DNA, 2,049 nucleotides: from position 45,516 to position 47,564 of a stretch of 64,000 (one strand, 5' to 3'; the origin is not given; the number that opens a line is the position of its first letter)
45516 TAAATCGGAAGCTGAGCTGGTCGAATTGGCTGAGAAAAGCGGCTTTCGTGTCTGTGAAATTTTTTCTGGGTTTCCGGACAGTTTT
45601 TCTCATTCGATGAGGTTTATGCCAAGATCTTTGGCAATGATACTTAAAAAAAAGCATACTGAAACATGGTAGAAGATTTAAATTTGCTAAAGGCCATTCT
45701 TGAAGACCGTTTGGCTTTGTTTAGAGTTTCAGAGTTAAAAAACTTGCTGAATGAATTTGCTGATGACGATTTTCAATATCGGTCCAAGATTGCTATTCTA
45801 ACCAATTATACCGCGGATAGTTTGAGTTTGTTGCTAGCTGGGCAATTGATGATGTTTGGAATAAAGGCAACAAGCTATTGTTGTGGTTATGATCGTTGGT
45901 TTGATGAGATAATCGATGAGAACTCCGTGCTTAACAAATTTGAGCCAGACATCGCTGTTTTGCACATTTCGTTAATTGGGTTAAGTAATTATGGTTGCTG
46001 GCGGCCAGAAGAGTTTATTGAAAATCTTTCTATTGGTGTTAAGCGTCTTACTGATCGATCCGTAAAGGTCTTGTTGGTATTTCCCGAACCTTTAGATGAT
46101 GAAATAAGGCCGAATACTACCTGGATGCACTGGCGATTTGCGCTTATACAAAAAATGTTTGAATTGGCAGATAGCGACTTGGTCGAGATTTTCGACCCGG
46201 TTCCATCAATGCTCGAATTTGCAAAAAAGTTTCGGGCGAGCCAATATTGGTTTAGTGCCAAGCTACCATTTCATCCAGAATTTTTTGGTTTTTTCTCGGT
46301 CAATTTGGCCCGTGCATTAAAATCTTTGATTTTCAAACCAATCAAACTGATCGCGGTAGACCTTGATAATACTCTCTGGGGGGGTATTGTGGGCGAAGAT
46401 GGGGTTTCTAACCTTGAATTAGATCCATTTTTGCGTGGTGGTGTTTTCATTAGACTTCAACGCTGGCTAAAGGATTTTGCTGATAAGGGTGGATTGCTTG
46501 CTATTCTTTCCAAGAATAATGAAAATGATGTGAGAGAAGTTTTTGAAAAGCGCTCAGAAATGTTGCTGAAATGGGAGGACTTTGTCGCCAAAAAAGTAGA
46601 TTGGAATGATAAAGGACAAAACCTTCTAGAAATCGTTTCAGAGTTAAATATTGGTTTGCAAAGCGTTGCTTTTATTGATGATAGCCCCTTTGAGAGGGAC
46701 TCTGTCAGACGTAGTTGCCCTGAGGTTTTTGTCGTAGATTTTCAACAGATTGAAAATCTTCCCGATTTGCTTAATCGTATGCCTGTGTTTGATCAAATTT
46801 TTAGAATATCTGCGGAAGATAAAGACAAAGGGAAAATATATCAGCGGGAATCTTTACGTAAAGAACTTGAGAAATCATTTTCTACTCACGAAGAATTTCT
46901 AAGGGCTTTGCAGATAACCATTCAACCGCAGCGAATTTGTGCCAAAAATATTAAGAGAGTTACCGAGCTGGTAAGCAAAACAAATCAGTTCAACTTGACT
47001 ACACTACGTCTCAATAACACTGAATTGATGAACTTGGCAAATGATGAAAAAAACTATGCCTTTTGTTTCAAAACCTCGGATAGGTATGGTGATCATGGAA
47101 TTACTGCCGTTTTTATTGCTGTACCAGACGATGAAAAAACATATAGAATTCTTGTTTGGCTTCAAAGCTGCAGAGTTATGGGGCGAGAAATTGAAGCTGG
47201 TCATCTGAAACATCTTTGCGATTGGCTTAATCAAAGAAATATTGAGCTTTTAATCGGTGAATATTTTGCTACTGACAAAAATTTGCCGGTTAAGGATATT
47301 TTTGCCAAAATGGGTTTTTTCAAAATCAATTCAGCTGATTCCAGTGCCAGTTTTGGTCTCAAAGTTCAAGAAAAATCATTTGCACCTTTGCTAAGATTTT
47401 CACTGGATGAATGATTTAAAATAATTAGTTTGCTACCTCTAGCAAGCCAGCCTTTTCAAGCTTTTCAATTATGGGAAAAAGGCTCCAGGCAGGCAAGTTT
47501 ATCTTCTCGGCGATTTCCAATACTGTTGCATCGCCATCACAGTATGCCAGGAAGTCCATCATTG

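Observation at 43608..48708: ACP, FkbH-like loader, methyltransferase, AAC(3)-like acyltransferase and Cj1295-like protein: predicted (O-methyl)glyceroyl decoration of pseudaminic acid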

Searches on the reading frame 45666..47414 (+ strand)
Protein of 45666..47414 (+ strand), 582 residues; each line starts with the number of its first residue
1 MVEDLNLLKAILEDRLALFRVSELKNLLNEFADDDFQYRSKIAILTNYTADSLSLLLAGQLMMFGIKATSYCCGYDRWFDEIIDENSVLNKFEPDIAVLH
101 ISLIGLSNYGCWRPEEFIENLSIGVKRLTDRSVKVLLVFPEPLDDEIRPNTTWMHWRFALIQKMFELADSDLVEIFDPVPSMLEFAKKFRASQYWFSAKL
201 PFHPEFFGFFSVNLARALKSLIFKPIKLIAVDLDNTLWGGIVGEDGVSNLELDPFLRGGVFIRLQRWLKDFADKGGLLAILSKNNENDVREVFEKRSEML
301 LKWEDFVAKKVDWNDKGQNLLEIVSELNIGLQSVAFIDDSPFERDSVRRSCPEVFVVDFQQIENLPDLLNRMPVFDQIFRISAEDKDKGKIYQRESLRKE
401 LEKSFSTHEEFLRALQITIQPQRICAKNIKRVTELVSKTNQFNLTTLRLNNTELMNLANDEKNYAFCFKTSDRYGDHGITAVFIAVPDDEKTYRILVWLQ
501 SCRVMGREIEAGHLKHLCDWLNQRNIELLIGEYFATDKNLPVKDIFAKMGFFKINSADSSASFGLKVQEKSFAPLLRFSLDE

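Call 3: search_protein_families(library=pfam, proteins=[window:45666-47414:+], max_evalue=0.01)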
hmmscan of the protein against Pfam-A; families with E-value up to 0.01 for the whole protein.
window:45666-47414:+ (582 aa): 0 families

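Call 5: search_protein_families(library=ncbifam, proteins=[window:45666-47414:+], max_evalue=0.1)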
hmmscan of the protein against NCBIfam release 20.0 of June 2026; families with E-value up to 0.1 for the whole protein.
window:45666-47414:+ (582 aa): 2 families
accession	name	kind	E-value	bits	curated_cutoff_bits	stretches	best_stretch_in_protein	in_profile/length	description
TIGR01686.1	FkbH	subfamily_domain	3e-82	276.4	146.65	1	226-551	3-319/323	FkbH domain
TIGR01681.1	HAD-SF-IIIC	subfamily_domain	6.9e-19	69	35.75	1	227-348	1-129/132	HAD-IIIC family phosphatase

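Call 10: search_solved_structures(query=window:45666-47414:+, max_evalue=0.01, show_alignments=1)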
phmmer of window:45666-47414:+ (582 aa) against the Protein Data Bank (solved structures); distinct sequences matched with E-value up to 0.01: 1.
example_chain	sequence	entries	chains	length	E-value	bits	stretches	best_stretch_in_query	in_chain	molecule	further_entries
3slr_A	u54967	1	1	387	3.2e-31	112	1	226-360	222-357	uncharacterized protein BF1531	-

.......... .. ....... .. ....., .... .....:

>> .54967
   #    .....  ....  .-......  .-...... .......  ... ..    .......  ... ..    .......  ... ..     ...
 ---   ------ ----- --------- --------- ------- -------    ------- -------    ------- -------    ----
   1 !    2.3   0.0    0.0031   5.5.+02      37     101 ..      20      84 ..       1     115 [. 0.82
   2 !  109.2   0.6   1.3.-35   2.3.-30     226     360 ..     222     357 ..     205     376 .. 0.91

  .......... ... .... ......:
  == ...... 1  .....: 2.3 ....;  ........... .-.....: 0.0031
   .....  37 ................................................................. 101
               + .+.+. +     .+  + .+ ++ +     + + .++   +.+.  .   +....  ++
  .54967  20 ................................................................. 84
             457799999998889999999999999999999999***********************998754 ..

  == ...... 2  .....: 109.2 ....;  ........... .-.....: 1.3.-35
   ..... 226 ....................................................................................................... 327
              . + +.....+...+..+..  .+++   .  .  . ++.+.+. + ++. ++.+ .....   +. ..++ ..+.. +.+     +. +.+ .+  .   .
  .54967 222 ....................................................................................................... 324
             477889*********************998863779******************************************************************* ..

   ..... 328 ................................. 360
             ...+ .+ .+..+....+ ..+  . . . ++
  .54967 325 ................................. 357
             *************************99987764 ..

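Call 18: find_homologous_proteins(query=window:45666-47414:+, max_evalue=0.00001)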
Query window:45666-47414:+ (582 aa): 6492 proteins with E <= 0.00001 among 8000 candidates; the best 120 are listed.
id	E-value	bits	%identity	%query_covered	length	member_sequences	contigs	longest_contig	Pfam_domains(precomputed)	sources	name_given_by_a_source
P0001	0.0e+0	1316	100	100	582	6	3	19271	-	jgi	jgi:FkbH-like protein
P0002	2.6e-182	626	49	95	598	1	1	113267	-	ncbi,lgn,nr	ncbi:MAG: hypothetical protein GQF41_3928 [Candidatus Rifleibacterium amylolyticum]|nr:MAG: hypothet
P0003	2.2e-165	570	49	93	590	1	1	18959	-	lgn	-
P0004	8.4e-117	410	40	92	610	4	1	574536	PF21211.4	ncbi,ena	-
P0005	1.5e-115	405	38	97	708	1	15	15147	-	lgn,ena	-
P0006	5.4e-114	400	37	94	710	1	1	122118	PF21211.4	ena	-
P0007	5.2e-113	397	40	89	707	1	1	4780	PF21211.4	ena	-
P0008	3.1e-112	394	38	97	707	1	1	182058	PF21211.4,PF00702.33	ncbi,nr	ncbi:MAG: HAD-IIIC family phosphatase [Nitrospirae bacterium]|nr:HAD-IIIC family phosphatase [Nitros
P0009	3.7e-111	391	39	90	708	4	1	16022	-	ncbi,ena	-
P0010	1.1e-109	386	36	94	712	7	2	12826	PF21211.4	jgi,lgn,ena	-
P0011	3.4e-108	381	37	89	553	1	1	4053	PF21211.4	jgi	jgi:FkbH-like protein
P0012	7.1e-108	380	36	90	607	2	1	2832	PF21211.4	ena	-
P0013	5.6e-107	377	37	95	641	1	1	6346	PF21211.4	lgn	-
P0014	1.3e-106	376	38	89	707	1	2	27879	PF21211.4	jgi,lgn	-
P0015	1.5e-106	376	38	93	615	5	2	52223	-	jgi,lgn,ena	jgi:FkbH-like protein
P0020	9.5e-101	357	38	86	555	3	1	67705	-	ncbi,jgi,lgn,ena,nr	ncbi:MAG TPA: HAD-IIIC family phosphatase [Azospirillum sp.]|nr:HAD-IIIC family phosphatase [Azospir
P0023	2.5e-92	329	36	91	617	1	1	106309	-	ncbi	ncbi:MAG: HAD-IIIC family phosphatase [Acidobacteriota bacterium]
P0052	3.8e-80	288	32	89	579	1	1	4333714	PF00702.33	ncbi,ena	-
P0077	2.6e-78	282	31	92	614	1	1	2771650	PF21211.4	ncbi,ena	-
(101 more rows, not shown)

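Call 20: find_encoding_contigs(protein=P0001, flank=10000, max_places=3)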
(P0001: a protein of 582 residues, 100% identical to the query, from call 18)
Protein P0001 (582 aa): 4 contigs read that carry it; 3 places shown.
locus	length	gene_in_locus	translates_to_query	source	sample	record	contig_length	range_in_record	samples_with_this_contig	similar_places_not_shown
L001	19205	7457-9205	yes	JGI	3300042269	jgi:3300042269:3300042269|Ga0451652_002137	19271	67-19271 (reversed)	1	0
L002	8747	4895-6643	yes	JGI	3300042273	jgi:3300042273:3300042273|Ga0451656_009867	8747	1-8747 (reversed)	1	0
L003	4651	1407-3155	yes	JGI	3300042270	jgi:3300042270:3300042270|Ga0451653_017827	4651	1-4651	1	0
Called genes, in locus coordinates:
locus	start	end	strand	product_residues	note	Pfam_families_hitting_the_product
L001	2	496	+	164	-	?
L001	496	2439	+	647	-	PF01973:MptE-like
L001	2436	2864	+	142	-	PF02561:FliS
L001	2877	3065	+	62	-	-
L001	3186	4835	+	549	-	PF13186:SPASM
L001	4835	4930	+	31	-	-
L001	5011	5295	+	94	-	PF01329:Pterin_4a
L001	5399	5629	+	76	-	-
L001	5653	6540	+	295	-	PF02522:Antibiotic_NAT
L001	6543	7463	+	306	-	PF13489:Methyltransf_23 (weak), PF08241:Methyltransf_11, PF08242:Methyltransf_12, PF13649:Methyltransf_25, PF13847:Methyltransf_31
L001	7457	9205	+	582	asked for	-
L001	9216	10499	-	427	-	PF16254:DUF4910, PF09940:DUF2172, PF16221:HTH_47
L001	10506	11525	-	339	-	PF13480:Acetyltransf_6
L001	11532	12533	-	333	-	-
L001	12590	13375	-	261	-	PF11209:LmeA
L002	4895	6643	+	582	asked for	-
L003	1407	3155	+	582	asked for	-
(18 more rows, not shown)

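Call 21: find_encoding_contigs(protein=P0002, flank=10000, max_places=1)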
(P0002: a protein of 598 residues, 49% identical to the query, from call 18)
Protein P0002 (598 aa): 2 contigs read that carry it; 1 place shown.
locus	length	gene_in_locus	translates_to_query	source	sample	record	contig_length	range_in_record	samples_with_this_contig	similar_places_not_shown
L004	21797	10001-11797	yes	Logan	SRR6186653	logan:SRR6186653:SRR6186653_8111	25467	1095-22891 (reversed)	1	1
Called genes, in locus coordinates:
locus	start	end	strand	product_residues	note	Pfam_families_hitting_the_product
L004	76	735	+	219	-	PF00753:Lactamase_B, PF13483:Lactamase_B_3, PF12706:Lactamase_B_2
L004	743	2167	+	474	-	PF03606:DcuC, PF02667:SCFA_trans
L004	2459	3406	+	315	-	PF04055:Radical_SAM, PF13353:Fer4_12 (faint), PF13186:SPASM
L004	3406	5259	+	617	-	PF13522:GATase_6, PF13537:GATase_7, PF00733:Asn_synthase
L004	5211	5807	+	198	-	PF13302:Acetyltransf_3, PF13420:Acetyltransf_4, PF13523:Acetyltransf_8 (weak), PF00583:Acetyltransf_1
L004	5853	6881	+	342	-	PF04055:Radical_SAM, PF13353:Fer4_12 (weak), PF13186:SPASM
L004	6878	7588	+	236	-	PF08889:WbqC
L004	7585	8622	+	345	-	PF01073:3Beta_HSD, PF01370:Epimerase, PF02719:Polysacc_synt_2, PF04321:RmlD_sub_bind, PF07993:NAD_binding_4, PF16363:GDP_Man_Dehyd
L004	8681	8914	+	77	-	-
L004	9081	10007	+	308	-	PF05175:MTS (weak), PF13489:Methyltransf_23, PF06325:PrmA (weak), PF08241:Methyltransf_11, PF08242:Methyltransf_12, PF13649:Methyltransf_25, PF13847:Methyltransf_31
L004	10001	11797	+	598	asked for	-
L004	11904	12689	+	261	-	PF02522:Antibiotic_NAT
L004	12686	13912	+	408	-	PF04389:Peptidase_M28 (weak), PF01546:Peptidase_M20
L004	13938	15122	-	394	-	PF13692:Glyco_trans_1_4 (faint), PF00534:Glycos_transf_1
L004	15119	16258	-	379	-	PF01041:DegT_DnrJ_EryC1, PF00266:Aminotran_5 (faint)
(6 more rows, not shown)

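Call 22: find_encoding_contigs(protein=P0004, flank=10000, max_places=1)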
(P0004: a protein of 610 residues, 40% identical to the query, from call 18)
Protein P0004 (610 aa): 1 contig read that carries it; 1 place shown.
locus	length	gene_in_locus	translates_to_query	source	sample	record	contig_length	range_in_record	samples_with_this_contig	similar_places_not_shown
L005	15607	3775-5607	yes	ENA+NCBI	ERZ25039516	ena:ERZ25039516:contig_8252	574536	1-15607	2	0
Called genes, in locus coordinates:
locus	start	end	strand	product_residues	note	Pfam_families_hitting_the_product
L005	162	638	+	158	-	-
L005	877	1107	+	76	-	-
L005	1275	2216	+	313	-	PF13489:Methyltransf_23, PF13649:Methyltransf_25, PF13847:Methyltransf_31, PF08241:Methyltransf_11, PF08242:Methyltransf_12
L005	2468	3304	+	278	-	-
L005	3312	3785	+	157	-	PF01575:MaoC_dehydratas, PF13452:FAS1_DH_region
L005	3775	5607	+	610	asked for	PF21211:FkbH_N (weak)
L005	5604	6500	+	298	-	PF13489:Methyltransf_23, PF13847:Methyltransf_31, PF08241:Methyltransf_11, PF08242:Methyltransf_12, PF13649:Methyltransf_25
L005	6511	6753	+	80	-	PF00550:PP-binding (weak)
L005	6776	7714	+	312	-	PF02522:Antibiotic_NAT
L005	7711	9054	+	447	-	PF16254:DUF4910, PF09940:DUF2172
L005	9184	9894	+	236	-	PF13489:Methyltransf_23, PF13847:Methyltransf_31, PF08241:Methyltransf_11, PF08242:Methyltransf_12, PF13649:Methyltransf_25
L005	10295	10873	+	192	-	PF13489:Methyltransf_23, PF13847:Methyltransf_31, PF08241:Methyltransf_11, PF08242:Methyltransf_12, PF13649:Methyltransf_25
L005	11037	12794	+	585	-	PF13522:GATase_6, PF13537:GATase_7, PF00733:Asn_synthase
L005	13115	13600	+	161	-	-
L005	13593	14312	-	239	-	-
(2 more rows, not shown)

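Call 23: find_encoding_contigs(protein=P0008, flank=10000, max_places=1)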
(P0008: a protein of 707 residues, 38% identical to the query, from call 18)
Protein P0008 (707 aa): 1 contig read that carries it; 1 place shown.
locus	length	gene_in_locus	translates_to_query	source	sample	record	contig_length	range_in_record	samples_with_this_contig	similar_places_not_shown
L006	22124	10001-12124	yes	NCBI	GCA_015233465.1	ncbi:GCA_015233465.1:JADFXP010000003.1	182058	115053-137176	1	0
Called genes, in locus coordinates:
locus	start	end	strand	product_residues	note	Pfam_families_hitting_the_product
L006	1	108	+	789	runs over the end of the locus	PF19510:DUF6044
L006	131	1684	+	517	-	PF13302:Acetyltransf_3, PF00583:Acetyltransf_1, PF08445:FR47 (faint), PF03102:NeuB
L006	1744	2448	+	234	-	-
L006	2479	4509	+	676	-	PF02310:B12-binding (weak), PF04055:Radical_SAM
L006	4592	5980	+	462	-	PF02310:B12-binding, PF04055:Radical_SAM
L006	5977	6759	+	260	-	PF02348:CTP_transf_3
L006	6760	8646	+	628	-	-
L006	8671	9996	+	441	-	PF16254:DUF4910, PF09940:DUF2172, PF04389:Peptidase_M28 (weak)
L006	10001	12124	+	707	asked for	PF21211:FkbH_N (weak), PF00702:Hydrolase (faint)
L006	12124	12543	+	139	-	PF01575:MaoC_dehydratas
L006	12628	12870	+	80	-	-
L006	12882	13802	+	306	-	PF02522:Antibiotic_NAT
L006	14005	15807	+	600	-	PF00664:ABC_membrane, PF00005:ABC_tran, PF02463:SMC_N (faint), PF13555:AAA_29 (faint)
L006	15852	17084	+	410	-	-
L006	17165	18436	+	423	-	PF14446:Prok-RING_1 (weak)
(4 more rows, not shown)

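Call 76: find_encoding_contigs(protein=P0020, flank=8000, max_places=1)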
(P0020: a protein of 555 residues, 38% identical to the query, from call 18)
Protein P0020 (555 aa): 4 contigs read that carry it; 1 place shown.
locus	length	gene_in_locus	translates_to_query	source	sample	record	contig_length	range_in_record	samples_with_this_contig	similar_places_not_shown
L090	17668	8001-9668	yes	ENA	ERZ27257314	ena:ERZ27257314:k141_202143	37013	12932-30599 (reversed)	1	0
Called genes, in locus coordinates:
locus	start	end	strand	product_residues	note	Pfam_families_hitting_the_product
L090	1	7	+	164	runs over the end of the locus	PF00293:NUDIX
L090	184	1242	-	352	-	PF07732:Cu-oxidase_3, PF13473:Cupredoxin_1 (faint), PF07731:Cu-oxidase_2 (weak)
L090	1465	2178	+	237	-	PF00027:cNMP_binding, PF13545:HTH_Crp_2, PF00325:Crp (weak)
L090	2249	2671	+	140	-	PF06429:Flg_bbr_C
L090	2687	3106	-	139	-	-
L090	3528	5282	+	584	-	PF13432:TPR_16, PF13414:TPR_11, PF14559:TPR_19 (weak), PF00515:TPR_1 (weak), PF13181:TPR_8 (weak), PF23914:TPR_CcmH_CycH (weak), PF13414:TPR_11, PF13424:TPR_12 (weak), +12 more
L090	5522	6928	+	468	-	PF16254:DUF4910, PF09940:DUF2172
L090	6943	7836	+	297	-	PF02522:Antibiotic_NAT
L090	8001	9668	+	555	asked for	-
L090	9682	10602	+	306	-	PF13489:Methyltransf_23, PF13649:Methyltransf_25, PF13847:Methyltransf_31 (weak), PF08241:Methyltransf_11, PF08242:Methyltransf_12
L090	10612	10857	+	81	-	-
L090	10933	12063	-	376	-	PF03969:AFG1_ATPase, PF00308:Bac_DnaA (faint)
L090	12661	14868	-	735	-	PF04879:Molybdop_Fe4S4 (weak), PF00384:Molybdopterin, PF01568:Molydop_binding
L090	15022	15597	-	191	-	PF02632:BioY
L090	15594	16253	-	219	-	PF02361:CbiQ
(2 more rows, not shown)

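Call 77: find_encoding_contigs(protein=P0023, flank=8000, max_places=1)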
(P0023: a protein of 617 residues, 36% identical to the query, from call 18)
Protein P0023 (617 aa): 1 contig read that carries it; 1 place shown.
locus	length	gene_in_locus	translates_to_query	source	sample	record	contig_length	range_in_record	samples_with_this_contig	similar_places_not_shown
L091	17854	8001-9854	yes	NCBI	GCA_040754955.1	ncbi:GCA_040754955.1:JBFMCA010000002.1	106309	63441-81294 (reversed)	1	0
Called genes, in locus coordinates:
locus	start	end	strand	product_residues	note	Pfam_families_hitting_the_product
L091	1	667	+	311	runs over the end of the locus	PF01408:GFO_IDH_MocA, PF22725:GFO_IDH_MocA_C3, PF02894:GFO_IDH_MocA_C (weak)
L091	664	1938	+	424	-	PF03721:UDPG_MGDP_dh_N, PF00984:UDPG_MGDP_dh, PF03720:UDPG_MGDP_dh_C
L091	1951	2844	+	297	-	PF01370:Epimerase, PF04321:RmlD_sub_bind, PF16363:GDP_Man_Dehyd (faint)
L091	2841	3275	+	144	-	PF00293:NUDIX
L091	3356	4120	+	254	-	PF00456:Transketolase_N, PF00676:E1_dh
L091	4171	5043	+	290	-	PF02779:Transket_pyr, PF02780:Transketolase_C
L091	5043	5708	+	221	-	PF13489:Methyltransf_23, PF02353:CMAS (faint), PF07021:MetW (weak), PF13847:Methyltransf_31, PF08241:Methyltransf_11, PF08242:Methyltransf_12, PF13649:Methyltransf_25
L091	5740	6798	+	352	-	PF04055:Radical_SAM, PF13186:SPASM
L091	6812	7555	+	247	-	PF23441:SDR (weak), PF00106:adh_short, PF08659:KR, PF13561:adh_short_C2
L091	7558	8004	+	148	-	PF01575:MaoC_dehydratas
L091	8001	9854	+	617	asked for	-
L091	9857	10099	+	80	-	-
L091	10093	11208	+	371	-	-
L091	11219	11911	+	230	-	PF05401:NodS (weak), PF13489:Methyltransf_23, PF13649:Methyltransf_25, PF13847:Methyltransf_31, PF08241:Methyltransf_11, PF08242:Methyltransf_12, PF01739:CheR (weak)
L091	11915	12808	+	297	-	-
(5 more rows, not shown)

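Call 78: find_encoding_contigs(protein=P0052, flank=8000, max_places=1)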
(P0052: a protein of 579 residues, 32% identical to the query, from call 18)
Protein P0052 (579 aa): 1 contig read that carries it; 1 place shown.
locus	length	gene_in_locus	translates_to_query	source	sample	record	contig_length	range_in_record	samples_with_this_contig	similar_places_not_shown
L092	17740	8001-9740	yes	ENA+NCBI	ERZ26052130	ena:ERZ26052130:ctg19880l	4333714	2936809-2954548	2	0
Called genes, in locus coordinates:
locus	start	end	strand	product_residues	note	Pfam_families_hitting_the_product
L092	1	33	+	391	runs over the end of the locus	PF02348:CTP_transf_3, PF12804:NTP_transf_3, PF08282:Hydrolase_3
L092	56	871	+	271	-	PF01261:AP_endonuc_2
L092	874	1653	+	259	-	PF00106:adh_short, PF08659:KR, PF23441:SDR, PF01370:Epimerase, PF13561:adh_short_C2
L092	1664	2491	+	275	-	PF00106:adh_short, PF08659:KR (weak), PF13561:adh_short_C2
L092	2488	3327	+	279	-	PF00106:adh_short, PF01370:Epimerase, PF08659:KR (faint), PF16363:GDP_Man_Dehyd (weak), PF13561:adh_short_C2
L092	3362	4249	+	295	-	PF03102:NeuB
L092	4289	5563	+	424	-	-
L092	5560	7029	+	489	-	PF01575:MaoC_dehydratas, PF00106:adh_short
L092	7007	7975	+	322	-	PF13489:Methyltransf_23, PF08241:Methyltransf_11, PF08242:Methyltransf_12, PF13649:Methyltransf_25, PF13847:Methyltransf_31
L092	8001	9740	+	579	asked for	PF00702:Hydrolase (faint)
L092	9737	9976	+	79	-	-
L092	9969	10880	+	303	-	PF02522:Antibiotic_NAT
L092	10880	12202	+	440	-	PF16254:DUF4910, PF09940:DUF2172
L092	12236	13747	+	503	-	-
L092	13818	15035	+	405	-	PF04055:Radical_SAM, PF13186:SPASM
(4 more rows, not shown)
